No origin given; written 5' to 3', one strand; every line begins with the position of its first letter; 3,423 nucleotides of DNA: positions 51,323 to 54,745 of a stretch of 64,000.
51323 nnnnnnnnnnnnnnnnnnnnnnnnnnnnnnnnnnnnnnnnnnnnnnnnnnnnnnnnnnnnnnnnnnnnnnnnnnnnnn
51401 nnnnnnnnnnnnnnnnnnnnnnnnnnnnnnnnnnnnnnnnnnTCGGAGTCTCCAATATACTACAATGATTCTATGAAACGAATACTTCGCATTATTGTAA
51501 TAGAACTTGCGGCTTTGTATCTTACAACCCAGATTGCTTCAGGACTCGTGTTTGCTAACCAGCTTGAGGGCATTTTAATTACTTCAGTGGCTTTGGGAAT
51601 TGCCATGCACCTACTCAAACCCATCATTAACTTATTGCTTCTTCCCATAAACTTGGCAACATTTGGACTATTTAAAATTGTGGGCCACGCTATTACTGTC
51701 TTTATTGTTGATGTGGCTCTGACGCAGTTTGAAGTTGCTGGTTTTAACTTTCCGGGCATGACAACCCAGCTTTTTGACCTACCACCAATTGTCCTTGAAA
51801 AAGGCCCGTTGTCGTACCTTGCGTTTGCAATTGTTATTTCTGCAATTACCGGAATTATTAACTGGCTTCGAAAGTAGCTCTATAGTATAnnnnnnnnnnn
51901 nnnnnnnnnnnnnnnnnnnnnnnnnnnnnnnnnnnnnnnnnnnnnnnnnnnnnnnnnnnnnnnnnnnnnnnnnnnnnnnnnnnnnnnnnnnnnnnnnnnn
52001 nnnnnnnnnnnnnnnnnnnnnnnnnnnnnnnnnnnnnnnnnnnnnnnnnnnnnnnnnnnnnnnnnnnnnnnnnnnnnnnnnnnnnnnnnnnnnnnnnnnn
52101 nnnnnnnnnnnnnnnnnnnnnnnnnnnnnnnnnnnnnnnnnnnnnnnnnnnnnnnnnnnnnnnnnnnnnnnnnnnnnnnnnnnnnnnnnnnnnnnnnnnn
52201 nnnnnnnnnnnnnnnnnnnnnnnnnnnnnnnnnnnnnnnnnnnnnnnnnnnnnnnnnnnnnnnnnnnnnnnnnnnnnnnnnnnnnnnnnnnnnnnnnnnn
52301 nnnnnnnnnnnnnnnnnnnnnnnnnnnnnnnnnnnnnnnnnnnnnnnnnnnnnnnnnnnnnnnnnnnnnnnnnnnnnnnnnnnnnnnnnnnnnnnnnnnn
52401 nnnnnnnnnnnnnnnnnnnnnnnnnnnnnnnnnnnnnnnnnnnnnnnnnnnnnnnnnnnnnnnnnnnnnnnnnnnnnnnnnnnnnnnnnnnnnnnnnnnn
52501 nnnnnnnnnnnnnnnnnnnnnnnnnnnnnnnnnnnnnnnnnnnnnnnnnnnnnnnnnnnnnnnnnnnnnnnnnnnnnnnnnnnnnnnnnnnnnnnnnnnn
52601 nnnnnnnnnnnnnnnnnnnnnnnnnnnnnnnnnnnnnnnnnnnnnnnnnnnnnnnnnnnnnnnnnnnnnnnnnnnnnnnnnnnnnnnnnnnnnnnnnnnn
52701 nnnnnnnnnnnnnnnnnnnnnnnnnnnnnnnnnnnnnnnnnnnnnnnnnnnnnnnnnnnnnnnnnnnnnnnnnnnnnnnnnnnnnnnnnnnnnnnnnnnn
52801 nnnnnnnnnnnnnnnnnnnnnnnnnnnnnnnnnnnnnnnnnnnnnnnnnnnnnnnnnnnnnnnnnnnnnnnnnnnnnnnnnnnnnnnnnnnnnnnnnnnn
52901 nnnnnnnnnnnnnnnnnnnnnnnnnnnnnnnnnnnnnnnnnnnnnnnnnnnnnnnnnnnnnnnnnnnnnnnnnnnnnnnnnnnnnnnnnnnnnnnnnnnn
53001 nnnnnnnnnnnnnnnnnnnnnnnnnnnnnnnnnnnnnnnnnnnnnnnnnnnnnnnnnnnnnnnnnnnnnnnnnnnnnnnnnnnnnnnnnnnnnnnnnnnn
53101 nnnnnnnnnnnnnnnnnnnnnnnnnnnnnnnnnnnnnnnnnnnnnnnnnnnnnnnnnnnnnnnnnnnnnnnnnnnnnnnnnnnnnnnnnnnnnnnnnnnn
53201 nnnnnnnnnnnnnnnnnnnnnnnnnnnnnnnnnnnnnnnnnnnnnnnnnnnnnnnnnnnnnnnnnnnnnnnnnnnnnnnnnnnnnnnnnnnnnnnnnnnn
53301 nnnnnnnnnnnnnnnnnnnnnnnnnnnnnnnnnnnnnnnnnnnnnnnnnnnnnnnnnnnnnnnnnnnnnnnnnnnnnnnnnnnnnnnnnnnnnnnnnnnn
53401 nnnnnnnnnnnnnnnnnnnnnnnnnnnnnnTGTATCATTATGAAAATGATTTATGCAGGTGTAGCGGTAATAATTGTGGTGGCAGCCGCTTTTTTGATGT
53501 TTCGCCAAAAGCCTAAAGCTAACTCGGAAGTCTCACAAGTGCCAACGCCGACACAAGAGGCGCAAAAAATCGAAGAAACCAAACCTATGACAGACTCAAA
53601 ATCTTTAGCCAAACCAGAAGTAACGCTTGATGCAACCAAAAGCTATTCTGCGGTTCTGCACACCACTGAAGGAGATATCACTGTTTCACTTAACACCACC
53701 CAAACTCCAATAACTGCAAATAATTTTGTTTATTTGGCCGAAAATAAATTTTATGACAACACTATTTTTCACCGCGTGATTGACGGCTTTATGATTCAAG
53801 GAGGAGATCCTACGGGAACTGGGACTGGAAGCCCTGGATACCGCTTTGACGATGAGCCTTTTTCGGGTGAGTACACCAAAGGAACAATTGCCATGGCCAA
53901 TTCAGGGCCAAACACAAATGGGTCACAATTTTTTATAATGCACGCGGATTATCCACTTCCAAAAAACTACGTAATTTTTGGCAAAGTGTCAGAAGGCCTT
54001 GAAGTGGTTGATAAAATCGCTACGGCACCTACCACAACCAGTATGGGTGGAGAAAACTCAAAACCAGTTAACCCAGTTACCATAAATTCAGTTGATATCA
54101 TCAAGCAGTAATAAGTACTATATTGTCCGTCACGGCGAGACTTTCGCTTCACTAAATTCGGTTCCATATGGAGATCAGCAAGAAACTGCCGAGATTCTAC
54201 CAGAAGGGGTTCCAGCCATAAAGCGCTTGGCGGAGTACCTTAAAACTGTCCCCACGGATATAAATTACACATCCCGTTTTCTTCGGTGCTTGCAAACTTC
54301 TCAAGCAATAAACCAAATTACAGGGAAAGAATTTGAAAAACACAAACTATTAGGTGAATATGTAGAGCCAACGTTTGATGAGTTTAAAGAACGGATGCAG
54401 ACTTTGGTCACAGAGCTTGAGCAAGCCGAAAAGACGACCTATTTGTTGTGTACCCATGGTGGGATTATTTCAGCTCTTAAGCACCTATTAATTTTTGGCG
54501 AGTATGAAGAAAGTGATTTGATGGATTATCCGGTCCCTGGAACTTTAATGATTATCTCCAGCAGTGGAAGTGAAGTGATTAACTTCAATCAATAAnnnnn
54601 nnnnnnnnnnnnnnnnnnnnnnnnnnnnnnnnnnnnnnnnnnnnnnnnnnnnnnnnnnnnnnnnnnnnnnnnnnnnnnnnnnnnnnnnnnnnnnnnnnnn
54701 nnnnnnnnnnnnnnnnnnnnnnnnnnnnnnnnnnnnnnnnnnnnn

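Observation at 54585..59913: Operon of two tandem paralogous 400-aa proteins of unknown family plus a GT4 glycosyltransferase with a novel N-terminal domain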

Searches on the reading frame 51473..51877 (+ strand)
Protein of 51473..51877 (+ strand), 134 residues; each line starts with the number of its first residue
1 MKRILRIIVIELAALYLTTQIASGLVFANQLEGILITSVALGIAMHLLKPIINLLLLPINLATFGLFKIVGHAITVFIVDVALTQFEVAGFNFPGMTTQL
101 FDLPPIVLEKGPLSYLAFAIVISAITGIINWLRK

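Call 20: search_protein_families(library=pfam, proteins=[window:51473-51877:+], max_evalue=0.01)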
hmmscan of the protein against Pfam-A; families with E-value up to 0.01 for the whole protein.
window:51473-51877:+ (134 aa): 1 family
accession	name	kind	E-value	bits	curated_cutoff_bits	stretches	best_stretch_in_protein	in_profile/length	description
PF04020.18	Phage_holin_4_2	-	2.5e-10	41.3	28.8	1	3-91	3-89/105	Mycobacterial 4 TMS phage holin, superfamily IV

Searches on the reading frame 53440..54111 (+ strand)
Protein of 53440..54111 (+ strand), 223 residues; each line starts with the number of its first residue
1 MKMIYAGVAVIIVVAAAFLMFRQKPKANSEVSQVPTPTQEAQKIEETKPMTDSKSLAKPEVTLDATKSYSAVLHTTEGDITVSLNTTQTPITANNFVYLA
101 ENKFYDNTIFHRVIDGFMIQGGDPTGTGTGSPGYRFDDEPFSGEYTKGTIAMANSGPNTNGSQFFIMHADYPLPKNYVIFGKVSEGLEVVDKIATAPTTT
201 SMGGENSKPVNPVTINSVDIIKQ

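Call 20: search_protein_families(library=pfam, proteins=[window:53440-54111:+], max_evalue=0.01)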
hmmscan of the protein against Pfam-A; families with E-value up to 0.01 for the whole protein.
window:53440-54111:+ (223 aa): 1 family
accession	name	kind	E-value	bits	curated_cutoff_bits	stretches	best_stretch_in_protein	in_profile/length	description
PF00160.26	Pro_isomerase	-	2.6e-44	151.7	21.7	1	73-218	4-157/159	Cyclophilin type peptidyl-prolyl cis-trans isomerase/CLD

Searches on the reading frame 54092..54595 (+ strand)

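Call 20: search_protein_families(library=pfam, proteins=[window:54092-54595:+], max_evalue=0.01)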
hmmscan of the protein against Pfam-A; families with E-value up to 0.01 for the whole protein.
window:54092-54595:+ (167 aa): 1 family
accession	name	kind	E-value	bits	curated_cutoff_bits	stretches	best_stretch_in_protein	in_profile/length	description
PF00300.27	His_Phos_1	-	8.2e-18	65.2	21.7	2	10-89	2-79/194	Histidine phosphatase superfamily (branch 1)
